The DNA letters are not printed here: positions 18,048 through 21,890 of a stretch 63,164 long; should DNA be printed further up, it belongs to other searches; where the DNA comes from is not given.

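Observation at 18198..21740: A second, highly diverged single-subunit RNA polymerase is the last gene of the virion operon (free-standing virion RNAP candidate)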

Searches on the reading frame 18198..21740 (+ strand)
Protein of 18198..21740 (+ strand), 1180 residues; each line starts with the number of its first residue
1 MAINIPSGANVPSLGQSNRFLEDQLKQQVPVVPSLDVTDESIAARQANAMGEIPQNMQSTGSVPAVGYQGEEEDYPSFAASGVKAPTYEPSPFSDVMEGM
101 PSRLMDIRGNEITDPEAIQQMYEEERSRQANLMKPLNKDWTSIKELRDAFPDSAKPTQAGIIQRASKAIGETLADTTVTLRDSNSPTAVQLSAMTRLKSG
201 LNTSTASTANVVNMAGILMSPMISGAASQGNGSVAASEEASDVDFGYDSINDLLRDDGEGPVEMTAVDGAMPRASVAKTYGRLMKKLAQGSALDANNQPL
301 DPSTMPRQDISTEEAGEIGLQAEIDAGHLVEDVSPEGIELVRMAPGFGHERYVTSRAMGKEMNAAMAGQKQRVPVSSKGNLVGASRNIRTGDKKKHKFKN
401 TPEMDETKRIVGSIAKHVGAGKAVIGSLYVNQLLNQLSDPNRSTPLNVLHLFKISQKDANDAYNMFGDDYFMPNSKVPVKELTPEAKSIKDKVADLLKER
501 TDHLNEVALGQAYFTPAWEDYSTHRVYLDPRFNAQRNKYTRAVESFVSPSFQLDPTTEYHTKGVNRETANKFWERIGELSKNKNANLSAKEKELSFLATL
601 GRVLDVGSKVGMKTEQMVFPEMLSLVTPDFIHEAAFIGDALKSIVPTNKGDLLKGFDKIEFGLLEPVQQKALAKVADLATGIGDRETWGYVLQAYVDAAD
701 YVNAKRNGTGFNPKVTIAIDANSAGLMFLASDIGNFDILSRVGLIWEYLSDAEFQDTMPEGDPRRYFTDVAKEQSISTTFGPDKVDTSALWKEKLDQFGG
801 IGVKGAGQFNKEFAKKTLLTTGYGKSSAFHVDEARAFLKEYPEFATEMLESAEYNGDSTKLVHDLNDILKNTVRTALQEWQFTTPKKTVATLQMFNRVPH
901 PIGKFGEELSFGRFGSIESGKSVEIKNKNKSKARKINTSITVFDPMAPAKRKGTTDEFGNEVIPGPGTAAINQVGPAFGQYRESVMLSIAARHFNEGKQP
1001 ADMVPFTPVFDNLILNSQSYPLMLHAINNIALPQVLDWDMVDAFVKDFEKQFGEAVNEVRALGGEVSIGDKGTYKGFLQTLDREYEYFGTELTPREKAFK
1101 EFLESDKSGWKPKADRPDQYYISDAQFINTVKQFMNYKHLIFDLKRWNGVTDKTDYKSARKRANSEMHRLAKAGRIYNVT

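Call 5: search_protein_families(library=pfam, proteins=[window:18198-21740:+], max_evalue=1)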
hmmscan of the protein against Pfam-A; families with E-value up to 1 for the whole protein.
window:18198-21740:+ (1180 aa): 1 family
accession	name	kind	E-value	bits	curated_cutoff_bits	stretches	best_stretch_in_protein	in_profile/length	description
PF11155.13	DUF2935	-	0.29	12.1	24.4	0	829-884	31-86/121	Domain of unknown function (DUF2935)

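Call 6: search_protein_families(library=phrogs, proteins=[window:18198-21740:+], max_evalue=0.01)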
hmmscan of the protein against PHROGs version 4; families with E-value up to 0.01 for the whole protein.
window:18198-21740:+ (1180 aa): 0 families

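Call 7: search_dna_similar(query=window:18198-21740:+, collection=phages, mode=protein, max_rows=40, max_evalue=0.001)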
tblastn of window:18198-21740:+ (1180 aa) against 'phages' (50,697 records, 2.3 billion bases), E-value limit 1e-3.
No match.

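Call 8: search_solved_structures(query=window:18198-21740:+, max_evalue=10)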
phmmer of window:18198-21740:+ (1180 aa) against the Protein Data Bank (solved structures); distinct sequences matched with E-value up to 10: 1.
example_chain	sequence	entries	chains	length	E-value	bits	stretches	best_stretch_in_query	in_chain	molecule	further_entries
6mw4_A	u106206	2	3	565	0.99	10.3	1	176-258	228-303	Putative germination-specific protease | Germination-specific protease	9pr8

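Call 11: find_homologous_proteins(query=window:18198-21737:+, max_evalue=0.001)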
Query window:18198-21737:+ (1180 aa): 8 proteins with E <= 0.001 among 8000 candidates.
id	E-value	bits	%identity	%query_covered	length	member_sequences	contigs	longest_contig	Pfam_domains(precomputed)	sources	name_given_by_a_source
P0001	0.0e+0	2667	100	100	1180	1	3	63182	-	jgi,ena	-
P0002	0.0e+0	2298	84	100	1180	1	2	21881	-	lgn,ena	-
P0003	0.0e+0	2091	78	100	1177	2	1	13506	-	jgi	-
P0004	0.0e+0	2089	78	100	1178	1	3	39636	-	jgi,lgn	jgi:hypothetical protein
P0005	0.0e+0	1680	64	100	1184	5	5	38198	-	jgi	-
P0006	0.0e+0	1358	76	67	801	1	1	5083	-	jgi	-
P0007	2.8e-248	845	41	98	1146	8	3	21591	-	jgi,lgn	-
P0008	1.1e-103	366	29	100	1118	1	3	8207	-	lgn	-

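Call 15: search_solved_structures(query=A1, max_evalue=10, show_alignments=3)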
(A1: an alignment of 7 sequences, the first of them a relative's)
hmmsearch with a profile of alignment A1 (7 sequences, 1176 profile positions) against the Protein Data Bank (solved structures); distinct sequences matched with E-value up to 10: 2.
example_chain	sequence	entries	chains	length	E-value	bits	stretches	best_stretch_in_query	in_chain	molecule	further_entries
6cng_A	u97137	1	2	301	0.96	10.3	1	808-932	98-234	Fatty Acid Kinase (Fak) B3 protein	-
9d93_La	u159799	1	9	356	1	10.3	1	136-291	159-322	Tail collar fibers, gp4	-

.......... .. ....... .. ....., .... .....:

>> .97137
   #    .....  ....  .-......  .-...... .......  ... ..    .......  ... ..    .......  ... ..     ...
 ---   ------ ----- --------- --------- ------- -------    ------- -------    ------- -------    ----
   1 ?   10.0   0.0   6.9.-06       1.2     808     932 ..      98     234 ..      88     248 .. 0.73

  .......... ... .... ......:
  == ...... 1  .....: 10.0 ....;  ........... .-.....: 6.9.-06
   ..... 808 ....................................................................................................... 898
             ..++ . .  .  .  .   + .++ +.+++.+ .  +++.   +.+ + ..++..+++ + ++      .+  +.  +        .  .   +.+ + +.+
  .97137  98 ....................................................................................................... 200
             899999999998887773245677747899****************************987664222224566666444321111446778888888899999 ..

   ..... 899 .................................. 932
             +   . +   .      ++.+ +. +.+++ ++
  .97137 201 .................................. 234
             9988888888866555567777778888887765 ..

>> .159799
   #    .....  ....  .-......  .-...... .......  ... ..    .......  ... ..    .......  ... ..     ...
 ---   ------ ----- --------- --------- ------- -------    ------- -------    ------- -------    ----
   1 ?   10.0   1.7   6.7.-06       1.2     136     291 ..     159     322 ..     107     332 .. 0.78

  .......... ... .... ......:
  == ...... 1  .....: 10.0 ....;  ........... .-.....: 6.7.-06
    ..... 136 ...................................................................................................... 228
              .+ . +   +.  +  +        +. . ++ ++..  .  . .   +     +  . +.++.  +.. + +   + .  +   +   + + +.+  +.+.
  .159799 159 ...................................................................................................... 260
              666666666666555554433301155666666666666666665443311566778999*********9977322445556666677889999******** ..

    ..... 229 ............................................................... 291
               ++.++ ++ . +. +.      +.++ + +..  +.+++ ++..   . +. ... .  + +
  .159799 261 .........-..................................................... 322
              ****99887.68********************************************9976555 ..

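Call 27: search_protein_representatives(alignment_id=A1)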
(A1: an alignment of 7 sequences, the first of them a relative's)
Query: 7 sequences, 1176 profile positions. Proteins with E-value up to 0.001 (for the whole library): 124; up to 1e-10: 106; up to 1e-30: 59. The best 124 are listed.
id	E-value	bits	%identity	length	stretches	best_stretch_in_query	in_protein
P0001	0.0e+00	2199.0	-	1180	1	1-1176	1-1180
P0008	0.0e+00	1533.3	-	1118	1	1-1176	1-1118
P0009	0.0e+00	1285.7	-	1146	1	54-1176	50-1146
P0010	0.0e+00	1271.8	-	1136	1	1-1176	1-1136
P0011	3.2e-278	942.6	-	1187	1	4-1176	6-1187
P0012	5.4e-269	912.1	-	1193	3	658-1176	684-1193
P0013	2.2e-264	896.8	-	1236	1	7-1176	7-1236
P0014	1.1e-261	887.9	-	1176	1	21-1175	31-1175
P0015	5.1e-250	849.2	-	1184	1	4-1176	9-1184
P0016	1.4e-238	811.3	-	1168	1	25-1176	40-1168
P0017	3.0e-230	783.7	-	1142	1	9-1175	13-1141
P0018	4.1e-228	776.7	-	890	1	283-1175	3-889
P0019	1.5e-225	768.2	-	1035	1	118-1176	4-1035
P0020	1.4e-219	748.4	-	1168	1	21-1175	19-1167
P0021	2.8e-215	734.2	-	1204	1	2-1176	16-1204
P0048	8.4e-63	229.2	-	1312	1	4-1086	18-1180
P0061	1.2e-35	139.3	-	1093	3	668-1084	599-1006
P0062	2.7e-34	134.8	-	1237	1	579-1085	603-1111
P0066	1.3e-30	122.6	-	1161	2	663-1073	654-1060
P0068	1.5e-28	115.7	-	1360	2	700-1141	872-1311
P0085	2.1e-21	92.1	-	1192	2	678-1077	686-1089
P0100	9.1e-17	76.7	-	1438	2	704-1112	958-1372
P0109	5.7e-13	64.1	-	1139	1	676-1149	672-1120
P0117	2.3e-08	48.9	-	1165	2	805-1097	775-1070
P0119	1.4e-07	46.2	-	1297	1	776-1082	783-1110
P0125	7.8e-06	40.5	-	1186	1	678-1073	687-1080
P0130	9.9e-04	33.5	-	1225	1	696-1071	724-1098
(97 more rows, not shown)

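Call 28: predict_structure(alignment_id=A1)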
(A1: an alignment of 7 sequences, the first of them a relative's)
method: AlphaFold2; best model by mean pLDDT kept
length: 1180 residues; sequences in the alignment: 7
mean_pLDDT: 51.1   pTM: 0.34
mean pLDDT of the five models: 51.1, 51.0, 49.4, 49.3, 48.5
residues with pLDDT >= 90: 6; 70-90: 272; 50-70: 265; < 50: 637
segments of 3 or more residues with pLDDT < 50: 1-105, 107-109, 129-157, 237-246, 293-300, 361-423, 444-446, 510-664, 671-763, 821-829, 878-918, 940-953, 957-960, 962-985, 994-1022, 1037-1041, 1146-1156, 1170-1180
pLDDT, mean of each block of 10 residues (from residue 1): 23 27 28 28 33 24 23 27 28 30 43 54 56 39 42 42 73 83 62 85 77 83 74 57 50 64 74 87 81 48 60 87 85 77 75 64 36 28 26 33 31 32 52 69 55 63 68 58 62 65 54 31 25 25 21 31 34 32 31 33 31 31 34 42 34 33 47 43 35 40 39 30 32 32 30 33 61 80 82 86 72 64 35 75 88 84 83 56 40 37 42 43 71 60 44 48 36 31 46 43 28 34 48 51 52 65 68 65 73 80 87 77 83 73 48 49 54 35
secondary structure, 60 per line:
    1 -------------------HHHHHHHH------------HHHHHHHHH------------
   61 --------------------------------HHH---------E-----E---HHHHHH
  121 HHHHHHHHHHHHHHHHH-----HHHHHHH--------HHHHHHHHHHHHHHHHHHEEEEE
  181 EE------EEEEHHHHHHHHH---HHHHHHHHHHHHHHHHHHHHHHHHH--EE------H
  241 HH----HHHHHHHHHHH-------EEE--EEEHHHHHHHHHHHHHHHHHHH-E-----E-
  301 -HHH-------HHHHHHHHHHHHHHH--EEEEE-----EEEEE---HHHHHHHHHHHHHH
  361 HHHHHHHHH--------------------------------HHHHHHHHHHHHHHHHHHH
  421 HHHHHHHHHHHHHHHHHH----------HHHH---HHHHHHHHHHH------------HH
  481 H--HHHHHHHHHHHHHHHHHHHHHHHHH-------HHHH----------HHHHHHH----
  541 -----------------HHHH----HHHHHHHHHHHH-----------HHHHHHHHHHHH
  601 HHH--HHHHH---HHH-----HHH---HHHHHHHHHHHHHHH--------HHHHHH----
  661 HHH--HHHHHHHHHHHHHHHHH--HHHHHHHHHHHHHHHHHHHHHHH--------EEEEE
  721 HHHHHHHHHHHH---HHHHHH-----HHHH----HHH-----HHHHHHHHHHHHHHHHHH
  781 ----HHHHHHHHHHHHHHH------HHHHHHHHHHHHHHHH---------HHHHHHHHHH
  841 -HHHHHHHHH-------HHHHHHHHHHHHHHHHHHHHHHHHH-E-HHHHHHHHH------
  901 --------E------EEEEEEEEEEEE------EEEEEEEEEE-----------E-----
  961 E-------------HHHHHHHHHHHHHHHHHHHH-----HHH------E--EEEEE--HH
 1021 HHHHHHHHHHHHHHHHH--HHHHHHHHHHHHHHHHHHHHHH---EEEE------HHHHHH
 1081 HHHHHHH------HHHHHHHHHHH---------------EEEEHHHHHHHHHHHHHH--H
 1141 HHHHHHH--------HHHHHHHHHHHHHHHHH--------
elements in order (helices of 4 or more, strands of 3 or more residues): H20-27 H40-48 H115-137 H143-149 H158-175 E176-182 E189-192 H193-201 H205-229 H247-257 E265-267 E270-272 H273-291 H312-326 E329-333 E339-343 H347-369 H402-438 H449-452 H456-466 H484-508 H516-519 H530-536 H558-561 H566-577 H589-603 H606-610 H628-642 H651-656 H666-682 H685-707 E716-720 H721-732 H736-741 H747-750 H763-780 H785-799 H806-821 H831-840 H842-850 H858-882 H886-894 E916-927 E934-943 H975-994 E1012-1016 H1019-1037 H1040-1061 E1065-1068 H1075-1087 H1094-1104 E1120-1123 H1124-1137 H1140-1147 H1156-1172

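Call 34: search_protein_families(library=pfam, proteins=[P0130, P0125, P0117, P0109, P0085, P0066, P0100, P0119], max_evalue=1)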
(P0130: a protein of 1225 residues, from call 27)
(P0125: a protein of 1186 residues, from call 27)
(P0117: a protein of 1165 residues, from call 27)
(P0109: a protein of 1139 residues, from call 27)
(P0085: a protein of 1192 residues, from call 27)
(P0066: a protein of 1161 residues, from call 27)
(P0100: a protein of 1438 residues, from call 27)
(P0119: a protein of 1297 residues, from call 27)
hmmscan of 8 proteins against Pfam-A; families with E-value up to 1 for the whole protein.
P0130 (1225 aa): 1 family
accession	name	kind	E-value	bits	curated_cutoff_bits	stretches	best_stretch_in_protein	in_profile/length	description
PF17351.7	DUF5380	-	0.11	12.8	29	1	536-601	8-65/85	Family of unknown function (DUF5380)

P0125 (1186 aa): 1 family
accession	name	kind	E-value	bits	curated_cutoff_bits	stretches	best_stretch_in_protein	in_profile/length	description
PF08484.17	Methyltransf_14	-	0.15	12.3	23.5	1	542-583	42-82/160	C-methyltransferase C-terminal domain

P0117 (1165 aa): 0 families

P0109 (1139 aa): 1 family
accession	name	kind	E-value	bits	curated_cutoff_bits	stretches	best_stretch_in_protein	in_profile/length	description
PF18077.6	DUF5595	-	0.24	11.9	29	1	968-1020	16-69/73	Domain of unknown function (DUF5595)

P0085 (1192 aa): 2 families
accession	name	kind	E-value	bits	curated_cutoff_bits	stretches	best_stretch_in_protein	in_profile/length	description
PF07212.18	Hyaluronidase_1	-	0.16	12.3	27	1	876-928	91-143/161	Hyaluronidase protein (HylP)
PF24255.1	DUF7456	-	0.3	11.2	27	0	349-370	10-30/54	Family of unknown function (DUF7456)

P0066 (1161 aa): 0 families

P0100 (1438 aa): 1 family
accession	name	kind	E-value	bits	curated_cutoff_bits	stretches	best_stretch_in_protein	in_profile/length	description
PF06862.17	Utp25_C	-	0.13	12.4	32.8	1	1019-1074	120-172/190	Utp25, C-terminal domain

P0119 (1297 aa): 0 families

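Call 45: search_dna_similar(query=P0125, collection=phages, mode=protein, max_rows=25, max_evalue=0.001)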
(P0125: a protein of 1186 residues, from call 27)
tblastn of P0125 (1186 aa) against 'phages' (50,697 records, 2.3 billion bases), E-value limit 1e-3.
No match.

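Call 46: search_dna_similar(query=P0085, collection=phages, mode=protein, max_rows=25, max_evalue=0.001)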
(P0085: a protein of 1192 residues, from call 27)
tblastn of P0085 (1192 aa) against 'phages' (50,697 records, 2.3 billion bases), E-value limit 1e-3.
No match.

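Call 52: find_encoding_contigs(protein=P0125, flank=10000, max_places=3)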
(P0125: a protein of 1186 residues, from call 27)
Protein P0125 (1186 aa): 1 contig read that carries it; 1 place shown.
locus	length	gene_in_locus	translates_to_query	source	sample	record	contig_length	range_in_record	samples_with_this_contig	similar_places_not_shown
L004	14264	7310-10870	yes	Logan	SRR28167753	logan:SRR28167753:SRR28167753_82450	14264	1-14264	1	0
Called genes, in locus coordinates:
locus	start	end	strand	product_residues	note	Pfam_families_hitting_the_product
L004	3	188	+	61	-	?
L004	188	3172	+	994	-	PF00959:Phage_lysozyme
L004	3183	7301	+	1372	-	-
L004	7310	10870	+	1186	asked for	-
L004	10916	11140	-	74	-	-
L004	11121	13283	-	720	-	PF00940:RNA_pol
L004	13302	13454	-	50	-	-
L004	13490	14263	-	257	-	?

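Call 53: find_encoding_contigs(protein=P0085, flank=10000, max_places=2)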
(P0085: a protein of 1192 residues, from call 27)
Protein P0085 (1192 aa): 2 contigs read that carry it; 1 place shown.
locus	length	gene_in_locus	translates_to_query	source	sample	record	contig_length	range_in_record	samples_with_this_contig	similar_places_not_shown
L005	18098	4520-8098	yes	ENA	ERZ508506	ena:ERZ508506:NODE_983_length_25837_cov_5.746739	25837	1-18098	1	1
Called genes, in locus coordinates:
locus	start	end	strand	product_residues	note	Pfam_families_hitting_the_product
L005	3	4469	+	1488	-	?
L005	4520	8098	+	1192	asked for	-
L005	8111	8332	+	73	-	-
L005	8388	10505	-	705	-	PF00940:RNA_pol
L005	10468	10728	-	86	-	-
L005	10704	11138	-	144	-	PF00383:dCMP_cyt_deam_1, PF14437:MafB19-deam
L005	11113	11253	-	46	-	-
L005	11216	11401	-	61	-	-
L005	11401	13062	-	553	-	PF01751:Toprim (weak), PF13155:Toprim_2, PF13662:Toprim_4 (weak), PF03796:DnaB_C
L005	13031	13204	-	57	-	-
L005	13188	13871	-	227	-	PF19835:SegE_GIY-YIG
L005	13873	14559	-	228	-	PF02739:5_3_exonuc_N, PF01367:5_3_exonuc (weak)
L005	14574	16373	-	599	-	PF00476:DNA_pol_A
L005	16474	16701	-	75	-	-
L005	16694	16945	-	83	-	PF21840:DUF6899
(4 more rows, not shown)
